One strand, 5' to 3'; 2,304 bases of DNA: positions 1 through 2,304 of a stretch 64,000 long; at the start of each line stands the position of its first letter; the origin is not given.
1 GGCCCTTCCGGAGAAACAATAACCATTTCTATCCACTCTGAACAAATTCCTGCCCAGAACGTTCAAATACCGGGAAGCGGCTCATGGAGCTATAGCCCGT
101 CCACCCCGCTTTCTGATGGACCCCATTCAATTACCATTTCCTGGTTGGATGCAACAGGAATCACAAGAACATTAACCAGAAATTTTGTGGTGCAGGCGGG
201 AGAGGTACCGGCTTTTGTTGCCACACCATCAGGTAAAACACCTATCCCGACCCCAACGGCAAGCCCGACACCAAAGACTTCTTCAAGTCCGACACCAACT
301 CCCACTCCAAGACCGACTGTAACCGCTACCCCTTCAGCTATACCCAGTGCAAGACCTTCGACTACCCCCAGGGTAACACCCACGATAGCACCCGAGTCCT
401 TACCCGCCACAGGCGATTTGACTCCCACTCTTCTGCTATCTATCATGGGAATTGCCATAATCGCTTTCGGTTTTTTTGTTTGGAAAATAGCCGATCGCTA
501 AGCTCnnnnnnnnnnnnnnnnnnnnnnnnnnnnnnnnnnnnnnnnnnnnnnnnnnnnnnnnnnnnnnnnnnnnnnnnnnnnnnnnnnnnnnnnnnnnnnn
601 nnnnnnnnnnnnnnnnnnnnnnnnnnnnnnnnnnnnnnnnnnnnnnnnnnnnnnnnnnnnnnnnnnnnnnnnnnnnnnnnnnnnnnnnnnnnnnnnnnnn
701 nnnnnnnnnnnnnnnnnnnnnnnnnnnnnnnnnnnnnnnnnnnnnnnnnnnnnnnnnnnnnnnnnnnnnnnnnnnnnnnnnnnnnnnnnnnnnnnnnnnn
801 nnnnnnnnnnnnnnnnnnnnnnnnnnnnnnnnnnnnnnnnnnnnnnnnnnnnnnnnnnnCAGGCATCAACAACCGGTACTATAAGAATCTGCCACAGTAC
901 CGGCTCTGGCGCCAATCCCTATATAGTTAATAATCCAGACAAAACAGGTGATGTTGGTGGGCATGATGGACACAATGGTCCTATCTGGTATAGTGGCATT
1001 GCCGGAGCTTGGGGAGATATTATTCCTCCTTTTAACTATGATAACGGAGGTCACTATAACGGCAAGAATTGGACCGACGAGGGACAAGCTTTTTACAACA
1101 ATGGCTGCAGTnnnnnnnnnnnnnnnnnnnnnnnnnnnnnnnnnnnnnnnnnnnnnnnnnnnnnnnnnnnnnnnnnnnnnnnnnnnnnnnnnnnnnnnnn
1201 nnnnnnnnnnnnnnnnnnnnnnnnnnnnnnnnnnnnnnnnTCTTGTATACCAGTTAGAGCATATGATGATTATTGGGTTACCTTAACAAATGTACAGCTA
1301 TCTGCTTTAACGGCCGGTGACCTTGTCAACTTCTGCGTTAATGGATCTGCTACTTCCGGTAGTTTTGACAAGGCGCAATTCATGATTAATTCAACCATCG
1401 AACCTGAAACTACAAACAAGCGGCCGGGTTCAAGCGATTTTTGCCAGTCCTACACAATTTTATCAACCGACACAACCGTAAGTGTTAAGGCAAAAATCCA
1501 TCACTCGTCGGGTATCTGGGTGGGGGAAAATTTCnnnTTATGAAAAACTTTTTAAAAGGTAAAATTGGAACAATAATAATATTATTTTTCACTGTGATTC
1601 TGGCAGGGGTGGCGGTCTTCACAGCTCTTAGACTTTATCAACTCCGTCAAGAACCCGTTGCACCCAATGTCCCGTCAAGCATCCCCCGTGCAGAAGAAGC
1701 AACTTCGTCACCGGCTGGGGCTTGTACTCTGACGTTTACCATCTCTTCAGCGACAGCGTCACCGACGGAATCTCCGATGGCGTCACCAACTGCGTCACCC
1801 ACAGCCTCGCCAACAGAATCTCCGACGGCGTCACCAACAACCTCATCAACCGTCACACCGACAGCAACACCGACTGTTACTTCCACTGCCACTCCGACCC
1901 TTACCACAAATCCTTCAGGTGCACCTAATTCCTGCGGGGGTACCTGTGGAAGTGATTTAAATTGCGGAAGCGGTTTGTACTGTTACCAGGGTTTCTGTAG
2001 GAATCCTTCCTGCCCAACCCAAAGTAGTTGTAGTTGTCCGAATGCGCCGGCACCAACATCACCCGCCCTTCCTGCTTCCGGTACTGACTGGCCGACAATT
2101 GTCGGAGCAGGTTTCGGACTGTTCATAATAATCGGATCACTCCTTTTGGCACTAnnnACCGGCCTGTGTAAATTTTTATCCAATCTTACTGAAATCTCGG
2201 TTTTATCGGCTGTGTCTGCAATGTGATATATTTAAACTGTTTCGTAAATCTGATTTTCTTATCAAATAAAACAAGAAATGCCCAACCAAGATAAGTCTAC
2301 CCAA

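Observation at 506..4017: Tandemly duplicated surface-protein cassette with homogenised ends and swapped central domains (mosaic A1B1 / A2B2)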

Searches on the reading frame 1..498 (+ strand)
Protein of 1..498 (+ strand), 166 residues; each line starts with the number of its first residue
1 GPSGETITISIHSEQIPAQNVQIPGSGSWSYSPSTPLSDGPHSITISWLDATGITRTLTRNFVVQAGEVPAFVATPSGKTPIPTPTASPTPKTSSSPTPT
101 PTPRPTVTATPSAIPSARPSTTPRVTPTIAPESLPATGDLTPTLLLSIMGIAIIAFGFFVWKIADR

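Call 6: search_protein_families(library=pfam, proteins=[window:1-498:+], max_evalue=1)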
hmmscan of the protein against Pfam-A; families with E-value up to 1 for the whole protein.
window:1-498:+ (166 aa): 2 families
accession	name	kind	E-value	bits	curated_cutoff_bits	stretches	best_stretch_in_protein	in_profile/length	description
PF19077.6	Big_13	-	4.7e-05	24.2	27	1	6-62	42-98/102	Bacterial Ig-like domain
PF00746.26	Gram_pos_anchor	-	0.0099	16.3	20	1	131-160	6-34/43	LPXTG cell wall anchor motif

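Call 7: search_protein_families(library=ncbifam, proteins=[window:1-498:+], max_evalue=1)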
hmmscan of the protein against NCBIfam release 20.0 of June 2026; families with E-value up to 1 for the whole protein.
window:1-498:+ (166 aa): 5 families
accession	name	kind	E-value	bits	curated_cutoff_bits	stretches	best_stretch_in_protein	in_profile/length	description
NF040520.1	Ig_like_BLP2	equivalog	0.00028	19.2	750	1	8-64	551-607/730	Ig-like repeat protein Blp2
NF033510.3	Ca_tandemer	repeat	0.00075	19.8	50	1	3-54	42-94/96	Ca2+-stabilized repeat-containing adhesin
NF053819.1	EF0750_LPXTG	subfamily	0.015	15.8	47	1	102-164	60-102/105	EF2685/EF0750 family sortase-dependent surface protein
TIGR01167.1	LPXTG_anchor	domain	0.028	15.1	15.9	1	133-161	1-28/34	LPXTG cell wall anchor domain-containing protein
NF037973.1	metallo_SslE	exception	0.74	7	3000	1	79-116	42-89/1519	lipoprotein metalloprotease SslE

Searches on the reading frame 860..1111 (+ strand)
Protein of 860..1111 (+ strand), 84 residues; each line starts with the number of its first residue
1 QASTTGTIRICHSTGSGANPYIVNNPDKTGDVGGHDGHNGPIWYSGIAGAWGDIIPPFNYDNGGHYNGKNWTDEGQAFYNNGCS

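Call 52: search_protein_representatives(protein=window:860-1111:+)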
Query: 84 residues. Proteins with E-value up to 0.001 (for the whole library): 1535; up to 1e-10: 522; up to 1e-30: 13. The best 150 are listed.
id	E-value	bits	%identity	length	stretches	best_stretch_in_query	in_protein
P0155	5.4e-53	193.6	61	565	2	6-83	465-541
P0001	2.5e-51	188.2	100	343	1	1-84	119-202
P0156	1.3e-49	182.7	51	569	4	7-83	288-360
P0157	6.6e-46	170.8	44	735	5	8-83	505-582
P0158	3.5e-36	139.6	53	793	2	5-83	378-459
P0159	5.6e-35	135.8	47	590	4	7-83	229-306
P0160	7.9e-35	135.3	53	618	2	7-82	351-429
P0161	1.6e-33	131.1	55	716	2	4-84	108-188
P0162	2.6e-33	130.4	54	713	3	7-83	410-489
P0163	9.3e-32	125.4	66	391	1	4-84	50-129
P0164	1.0e-31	125.3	70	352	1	7-83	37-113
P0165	3.7e-31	123.5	65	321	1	4-84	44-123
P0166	9.0e-31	122.3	48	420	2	7-84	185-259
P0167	1.9e-30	121.2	69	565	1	6-84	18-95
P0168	2.6e-30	120.8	68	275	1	4-84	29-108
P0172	1.8e-29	118.1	73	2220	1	8-84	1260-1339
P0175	3.2e-29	117.3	72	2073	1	8-84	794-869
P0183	5.0e-28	113.4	68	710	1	5-84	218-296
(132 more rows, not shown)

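Call 53: search_protein_families(library=pfam, proteins=[P0155, P0156, P0157, P0163, P0164, P0172, P0175, P0161, P0183], max_evalue=0.001)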
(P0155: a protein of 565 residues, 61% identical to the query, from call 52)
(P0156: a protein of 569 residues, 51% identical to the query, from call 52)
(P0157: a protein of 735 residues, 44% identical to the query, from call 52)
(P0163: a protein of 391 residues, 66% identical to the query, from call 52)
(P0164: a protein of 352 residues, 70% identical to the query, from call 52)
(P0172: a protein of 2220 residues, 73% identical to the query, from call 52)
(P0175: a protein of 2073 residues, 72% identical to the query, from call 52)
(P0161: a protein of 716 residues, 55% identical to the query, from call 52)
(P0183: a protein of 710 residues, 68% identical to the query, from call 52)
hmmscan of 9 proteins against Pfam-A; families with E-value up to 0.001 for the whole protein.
P0155 (565 aa): 0 families

P0156 (569 aa): 0 families

P0157 (735 aa): 0 families

P0163 (391 aa): 3 families
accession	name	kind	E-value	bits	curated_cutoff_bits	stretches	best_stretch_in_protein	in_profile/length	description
PF17802.7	SpaA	-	9e-10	39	23.1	0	331-389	3-60/91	Prealbumin-like fold domain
PF17210.9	SdrD_B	-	1.6e-08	35.2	29.7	0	239-284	19-65/112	SdrD B-like domain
PF13620.12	CarboxypepD_reg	-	0.00021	22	32.3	0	331-385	2-52/82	Carboxypeptidase regulatory-like domain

P0164 (352 aa): 0 families

P0172 (2220 aa): 5 families
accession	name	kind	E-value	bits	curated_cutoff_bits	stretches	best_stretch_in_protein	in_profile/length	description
PF18911.6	PKD_4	-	8.2e-28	96.7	27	2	603-686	2-82/85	PKD domain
PF19403.5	SpaA_2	-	1.5e-27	96.4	25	2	999-1091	5-96/96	Prealbumin-like fold domain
PF00801.26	PKD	-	1.6e-14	54.1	23.5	2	634-674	26-68/80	PKD domain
PF24514.1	SpaA_4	-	3e-11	44.5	27.3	1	1346-1438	2-107/107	Prealbumin-like fold domain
PF20674.3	SpaA_3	-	5.7e-07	30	24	1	938-995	57-121/121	Prealbumin-like fold domain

P0175 (2073 aa): 8 families
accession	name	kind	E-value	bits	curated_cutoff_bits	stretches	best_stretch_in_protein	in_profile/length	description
PF24514.1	SpaA_4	-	7e-52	175.2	27.3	6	1399-1500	2-107/107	Prealbumin-like fold domain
PF19403.5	SpaA_2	-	1.3e-21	77.5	25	0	1040-1098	44-95/96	Prealbumin-like fold domain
PF17210.9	SdrD_B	-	8e-16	58.7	29.7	2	1790-1866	6-74/112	SdrD B-like domain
PF00092.34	VWA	-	1.8e-12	48.3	23.8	1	454-607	1-150/174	von Willebrand factor type A domain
PF13519.12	VWA_2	-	2.7e-12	47.7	27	1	456-555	2-106/107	von Willebrand factor type A domain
PF17802.7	SpaA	-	3.9e-12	46.6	23.1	0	676-712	33-68/91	Prealbumin-like fold domain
PF13948.11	DUF4215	-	6.7e-08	33.1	27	1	865-901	14-47/47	Domain of unknown function (DUF4215)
PF23623.1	GBD_IRG7_N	-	0.00083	19.9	27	0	1413-1450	40-77/95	IRG7 N-terminal galactose binding domain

P0161 (716 aa): 4 families
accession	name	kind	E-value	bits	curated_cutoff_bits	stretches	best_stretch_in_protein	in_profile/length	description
PF17210.9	SdrD_B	-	2.5e-09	37.7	29.7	1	349-449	10-101/112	SdrD B-like domain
PF17802.7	SpaA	-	2.9e-07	31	23.1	1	354-435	7-87/91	Prealbumin-like fold domain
PF13620.12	CarboxypepD_reg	-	7.6e-06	26.6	32.3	1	359-405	10-53/82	Carboxypeptidase regulatory-like domain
PF17973.7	bMG10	-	0.00081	20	26.2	0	532-566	23-56/131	Bacterial Alpha-2-macroglobulin MG10 domain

P0183 (710 aa): 0 families

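Call 54: list_cluster_members(proteins=[P0155, P0164, P0172, P0163, P0167, P0175, P0001, P0003])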
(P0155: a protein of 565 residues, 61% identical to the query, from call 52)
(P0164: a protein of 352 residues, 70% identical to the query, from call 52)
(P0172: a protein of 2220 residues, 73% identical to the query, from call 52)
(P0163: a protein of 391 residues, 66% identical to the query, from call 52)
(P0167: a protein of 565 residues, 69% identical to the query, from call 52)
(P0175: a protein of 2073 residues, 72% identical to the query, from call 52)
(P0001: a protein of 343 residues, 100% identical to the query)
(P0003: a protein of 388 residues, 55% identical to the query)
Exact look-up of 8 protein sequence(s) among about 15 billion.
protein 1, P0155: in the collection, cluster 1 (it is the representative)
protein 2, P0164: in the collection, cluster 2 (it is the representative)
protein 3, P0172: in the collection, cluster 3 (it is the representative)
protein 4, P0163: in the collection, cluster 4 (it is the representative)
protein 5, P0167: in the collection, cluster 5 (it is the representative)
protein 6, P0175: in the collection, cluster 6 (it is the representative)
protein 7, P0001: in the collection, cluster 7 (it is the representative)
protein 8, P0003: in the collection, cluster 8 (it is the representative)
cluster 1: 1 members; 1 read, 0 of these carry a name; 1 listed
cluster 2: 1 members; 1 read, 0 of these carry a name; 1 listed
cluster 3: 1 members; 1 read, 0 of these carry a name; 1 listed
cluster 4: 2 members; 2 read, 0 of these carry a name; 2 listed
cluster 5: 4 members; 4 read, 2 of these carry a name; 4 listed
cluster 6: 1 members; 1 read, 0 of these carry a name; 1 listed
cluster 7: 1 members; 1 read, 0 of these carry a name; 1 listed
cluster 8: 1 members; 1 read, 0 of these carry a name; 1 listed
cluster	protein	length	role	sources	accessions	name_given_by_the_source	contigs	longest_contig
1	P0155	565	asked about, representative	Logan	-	-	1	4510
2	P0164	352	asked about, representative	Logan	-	-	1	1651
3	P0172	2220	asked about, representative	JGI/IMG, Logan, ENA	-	-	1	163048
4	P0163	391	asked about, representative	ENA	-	-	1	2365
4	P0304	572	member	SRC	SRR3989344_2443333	-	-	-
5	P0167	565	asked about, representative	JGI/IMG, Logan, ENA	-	-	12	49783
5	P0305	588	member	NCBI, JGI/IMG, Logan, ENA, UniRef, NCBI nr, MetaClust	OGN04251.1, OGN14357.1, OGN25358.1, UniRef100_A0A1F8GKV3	MAG: hypothetical protein A3B99_05070 [Candidatus Yanofskybacteria bacterium ... | PKD domain-containing protein n=1 Tax=Candidatus Yanofskybacteria bacterium ... | MAG: hypothetical protein A2659_03125 [Candidatus Yanofskybacteria bacterium ...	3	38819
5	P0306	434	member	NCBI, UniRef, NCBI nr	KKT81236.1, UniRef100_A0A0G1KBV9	MAG: hypothetical protein UW79_C0023G0009 [Candidatus Yanofskybacteria bacterium ... | PKD domain-containing protein n=1 Tax=Candidatus Yanofskybacteria bacterium ...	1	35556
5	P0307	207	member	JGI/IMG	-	-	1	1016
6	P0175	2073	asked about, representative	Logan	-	-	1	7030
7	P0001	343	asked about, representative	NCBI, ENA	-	-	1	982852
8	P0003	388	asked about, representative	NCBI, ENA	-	-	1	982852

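Call 58: search_solved_structures(query=A3, max_evalue=1)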
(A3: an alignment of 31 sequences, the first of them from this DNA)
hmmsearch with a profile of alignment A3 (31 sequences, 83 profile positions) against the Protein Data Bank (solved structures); distinct sequences matched with E-value up to 1: 0.

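Call 61: predict_structure(alignment_id=A3)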
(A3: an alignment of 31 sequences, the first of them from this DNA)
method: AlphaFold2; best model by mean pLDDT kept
length: 84 residues; sequences in the alignment: 31
mean_pLDDT: 92.0   pTM: 0.83
mean pLDDT of the five models: 92.0, 90.2, 86.9, 84.0, 72.8
residues with pLDDT >= 90: 70; 70-90: 9; 50-70: 2; < 50: 3
segments of 3 or more residues with pLDDT < 50: 1-3
pLDDT, mean of each block of 10 residues (from residue 1): 73 94 95 93 93 97 91 98 96
secondary structure, 60 per line:
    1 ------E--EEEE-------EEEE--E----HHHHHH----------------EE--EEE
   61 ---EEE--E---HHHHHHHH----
elements in order: E10-13 E21-24 H32-37 E58-60 E64-66 H73-80

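Call 80: search_protein_families(library=pfam, proteins=[window:860-1111:+], max_evalue=0.01)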
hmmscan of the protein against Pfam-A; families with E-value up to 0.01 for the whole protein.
window:860-1111:+ (84 aa): 0 families

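Call 86: fold_search(model_id=the predicted structure, library=pdb)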
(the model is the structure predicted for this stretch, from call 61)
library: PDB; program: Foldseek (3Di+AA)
matches with E <= 10: 3; with E <= 0.001: 0
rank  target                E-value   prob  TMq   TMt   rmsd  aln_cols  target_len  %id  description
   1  9i0e_A                4.7e+00  0.03  0.24  0.14   9.0        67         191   18  Crystal structure of the non-heme domain from PgcA - Wildtype (released 2026-01-21)
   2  1rk8_C                6.5e+00  0.04  0.19  0.41   4.7        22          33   23  Structure of the cytosolic protein PYM bound to the Mago-Y14 core of the exon junction complex (released 2004-04-13)
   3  8s8k_i                7.3e+00  0.01  0.22  0.20  12.4        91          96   15  Structure of a yeast 48S-AUC preinitiation complex in swivelled conformation (model py48S-AUC-swiv-eIF1) (released 2024-11-06)

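Call 89: find_related_loci(query=window:860-1111:+, collection=viral_contigs, flank=4000)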
Query window:860-1111:+ (84 aa) in viral_contigs; peptide patterns used: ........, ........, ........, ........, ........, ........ (x = any residue, [..] = any of these).
6 stretches matched a pattern, but none encodes a relative of the query by tblastn (E <= 1e-3).

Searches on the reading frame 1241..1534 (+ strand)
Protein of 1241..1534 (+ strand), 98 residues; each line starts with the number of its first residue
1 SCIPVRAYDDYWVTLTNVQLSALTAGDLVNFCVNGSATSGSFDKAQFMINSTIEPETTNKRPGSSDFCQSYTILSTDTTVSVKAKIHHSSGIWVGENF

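Call 18: find_related_loci(query=A2, collection=genome_contigs, flank=10000)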
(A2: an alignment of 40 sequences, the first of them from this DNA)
Query A2 (98 aa) in genome_contigs; peptide patterns used: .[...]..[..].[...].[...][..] (x = any residue, [..] = any of these).
21 stretches matched a pattern; 18 encode a relative of the query (tblastn E <= 1e-3); 18 distinct loci.
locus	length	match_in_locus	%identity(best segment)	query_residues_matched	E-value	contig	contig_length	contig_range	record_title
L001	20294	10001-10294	77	1-98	1e-50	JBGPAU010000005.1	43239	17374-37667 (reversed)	MAG: Patescibacteria group bacterium isolate OBJ_0618_130150_121 k141_3589975_length_43239_cov_15.4660, whole genome sho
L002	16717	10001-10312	57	2-98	4e-36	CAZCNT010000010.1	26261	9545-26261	MAG TPA_asm: uncultured Gammaproteobacteria bacterium isolate SRP050083_co1_418 genome assembly, contig: NODE_677_length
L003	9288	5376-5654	55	1-93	3e-30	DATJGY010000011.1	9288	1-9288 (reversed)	MAG TPA_asm: Alphaproteobacteria bacterium isolate SMAG_U15498 k141_9410850, whole genome shotgun sequence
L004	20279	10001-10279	54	1-93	4e-29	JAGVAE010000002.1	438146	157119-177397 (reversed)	MAG: Candidatus Woesebacteria bacterium isolate DeMMO6_57 c_000000045538, whole genome shotgun sequence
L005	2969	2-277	47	2-93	1e-26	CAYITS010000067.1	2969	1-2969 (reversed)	MAG TPA_asm: uncultured Gammaproteobacteria bacterium isolate ERP119705_co3_637 genome assembly, contig: NODE_51556_leng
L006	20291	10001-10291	45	2-98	4e-25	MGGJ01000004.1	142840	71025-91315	MAG: Candidatus Woesebacteria bacterium RIFCSPHIGHO2_01_FULL_39_32 rifcsphigho2_01_scaffold_116, whole genome shotgun se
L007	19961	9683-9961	46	2-94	5e-25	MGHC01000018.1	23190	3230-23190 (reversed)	MAG: Candidatus Woesebacteria bacterium RIFCSPLOWO2_01_FULL_39_10 rifcsplowo2_01_scaffold_4305, whole genome shotgun seq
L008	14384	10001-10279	45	2-94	2e-24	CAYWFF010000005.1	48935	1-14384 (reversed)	MAG TPA_asm: uncultured Gammaproteobacteria bacterium isolate SRP193661_co1_213 genome assembly, contig: NODE_779_length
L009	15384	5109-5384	47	2-93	2e-24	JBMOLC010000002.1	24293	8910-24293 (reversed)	MAG: Patescibacteria group bacterium isolate Betzabe_MAG014 MAG014_2, whole genome shotgun sequence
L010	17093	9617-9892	50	2-93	4e-24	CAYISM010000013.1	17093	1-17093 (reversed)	MAG TPA_asm: uncultured Gammaproteobacteria bacterium isolate ERP119705_co3_788 genome assembly, contig: NODE_3877_lengt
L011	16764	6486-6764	44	2-94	2e-23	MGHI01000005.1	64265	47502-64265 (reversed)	MAG: Candidatus Woesebacteria bacterium RIFCSPLOWO2_01_FULL_39_61 rifcsplowo2_01_scaffold_1213, whole genome shotgun seq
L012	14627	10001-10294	48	2-95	5e-23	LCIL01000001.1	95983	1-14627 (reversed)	MAG: Candidatus Woesebacteria bacterium GW2011_GWA1_44_23 UW47_C0001, whole genome shotgun sequence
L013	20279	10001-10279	47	2-93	6e-23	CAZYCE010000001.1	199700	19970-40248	MAG TPA_asm: uncultured Gammaproteobacteria bacterium isolate binchicken_co220_61 genome assembly, contig: NODE_7_length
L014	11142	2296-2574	43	2-94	6e-23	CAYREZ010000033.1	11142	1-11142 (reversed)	MAG TPA_asm: uncultured Gammaproteobacteria bacterium isolate SRP050083_co1_461 genome assembly, contig: NODE_2757_lengt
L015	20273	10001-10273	45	1-93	4e-22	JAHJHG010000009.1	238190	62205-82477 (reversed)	MAG: Patescibacteria group bacterium isolate Modern_marine_planktonic.mb.16 Modern_marine_plan.mb.16_k141_790344, whole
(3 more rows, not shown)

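Call 23: predict_structure(alignment_id=A2)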
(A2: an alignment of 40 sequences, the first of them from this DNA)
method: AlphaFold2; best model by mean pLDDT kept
length: 98 residues; sequences in the alignment: 40
mean_pLDDT: 94.5   pTM: 0.85
mean pLDDT of the five models: 94.5, 94.1, 94.0, 93.5, 92.6
residues with pLDDT >= 90: 89; 70-90: 8; 50-70: 1; < 50: 0
segments of 3 or more residues with pLDDT < 50: none
pLDDT, mean of each block of 10 residues (from residue 1): 90 96 96 90 96 97 96 95 95 93
secondary structure, 60 per line:
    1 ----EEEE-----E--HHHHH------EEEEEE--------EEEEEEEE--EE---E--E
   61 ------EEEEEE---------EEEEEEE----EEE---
elements in order: E5-8 H17-21 E28-33 E42-49 E67-72 E82-88 E93-95

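Call 69: find_related_loci(query=A2, collection=metagenome_contigs, flank=7000)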
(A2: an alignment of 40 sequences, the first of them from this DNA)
Query A2 (98 aa) in metagenome_contigs; peptide patterns used: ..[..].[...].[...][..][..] (x = any residue, [..] = any of these).
186 stretches matched a pattern; 136 encode a relative of the query (tblastn E <= 1e-3); the best 80 are kept; 80 distinct loci.
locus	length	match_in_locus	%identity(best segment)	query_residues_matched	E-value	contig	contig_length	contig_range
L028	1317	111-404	74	1-98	4e-51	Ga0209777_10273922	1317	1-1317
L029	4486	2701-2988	72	1-96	4e-46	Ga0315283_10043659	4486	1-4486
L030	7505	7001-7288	74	1-96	3e-46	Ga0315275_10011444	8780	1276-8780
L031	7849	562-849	74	1-96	4e-46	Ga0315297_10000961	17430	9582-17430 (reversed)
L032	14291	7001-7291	72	1-96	7e-46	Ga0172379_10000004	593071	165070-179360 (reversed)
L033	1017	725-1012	75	1-96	2e-47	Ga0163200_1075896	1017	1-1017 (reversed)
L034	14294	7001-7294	67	1-98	2e-41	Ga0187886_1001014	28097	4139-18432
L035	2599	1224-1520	68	1-98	3e-40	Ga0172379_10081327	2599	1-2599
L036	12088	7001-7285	63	2-96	7e-37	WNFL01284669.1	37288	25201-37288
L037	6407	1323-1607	63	2-96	7e-37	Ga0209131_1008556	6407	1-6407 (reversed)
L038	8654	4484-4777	62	1-98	4e-36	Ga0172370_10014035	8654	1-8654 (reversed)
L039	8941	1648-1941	62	1-98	4e-36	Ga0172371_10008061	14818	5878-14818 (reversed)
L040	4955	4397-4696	62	2-96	7e-36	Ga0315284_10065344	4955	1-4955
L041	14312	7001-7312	57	2-98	7e-36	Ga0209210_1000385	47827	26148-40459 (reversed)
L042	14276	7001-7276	65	2-93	1e-35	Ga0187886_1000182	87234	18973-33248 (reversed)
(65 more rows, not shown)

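Call 80: search_protein_families(library=pfam, proteins=[window:1241-1534:+], max_evalue=0.01)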
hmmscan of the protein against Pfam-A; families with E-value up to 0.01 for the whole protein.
window:1241-1534:+ (98 aa): 0 families

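Call 87: find_related_loci(query=A2, collection=viral_contigs, flank=5000)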
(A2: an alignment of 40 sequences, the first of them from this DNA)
Query A2 (98 aa) in viral_contigs; peptide patterns used: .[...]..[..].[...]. (x = any residue, [..] = any of these).
70 stretches matched a pattern, but none encodes a relative of the query by tblastn (E <= 1e-3).

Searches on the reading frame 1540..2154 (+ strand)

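Call 6: search_protein_families(library=pfam, proteins=[window:1540-2154:+], max_evalue=1)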
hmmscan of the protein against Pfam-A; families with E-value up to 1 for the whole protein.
window:1540-2154:+ (205 aa): 1 family
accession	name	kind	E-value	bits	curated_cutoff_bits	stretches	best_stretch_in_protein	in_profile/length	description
PF25587.1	Rv2743c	-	0.18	11.9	27.7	1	10-52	58-102/237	Rv2743c family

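Call 7: search_protein_families(library=ncbifam, proteins=[window:1540-2154:+], max_evalue=1)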
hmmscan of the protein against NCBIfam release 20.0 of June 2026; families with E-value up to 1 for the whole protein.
window:1540-2154:+ (205 aa): 3 families
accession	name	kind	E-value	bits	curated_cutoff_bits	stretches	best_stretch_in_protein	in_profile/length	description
NF033761.1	gliding_GltJ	equivalog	0.024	13.7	450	1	16-121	378-480/671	adventurous gliding motility protein GltJ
NF047839.1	PspM_Rv2743c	equivalog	0.6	10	80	1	11-59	44-90/220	phage shock envelope stress response protein PspM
NF041057.1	Rcas_1661_fam_Se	equivalog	0.92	9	190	0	69-117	23-71/247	Rcas_1661 family thioredoxin-like (seleno)lipoprotein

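Call 85: search_protein_families(library=padloc, proteins=[window:1540-2154:+], max_evalue=0.01)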
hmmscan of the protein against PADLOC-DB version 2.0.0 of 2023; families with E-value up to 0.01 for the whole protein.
window:1540-2154:+ (205 aa): 1 family
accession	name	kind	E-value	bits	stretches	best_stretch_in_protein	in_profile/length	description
PDLC04061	PD-T4-6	-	2.1e-06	25.6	1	7-130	356-486/510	-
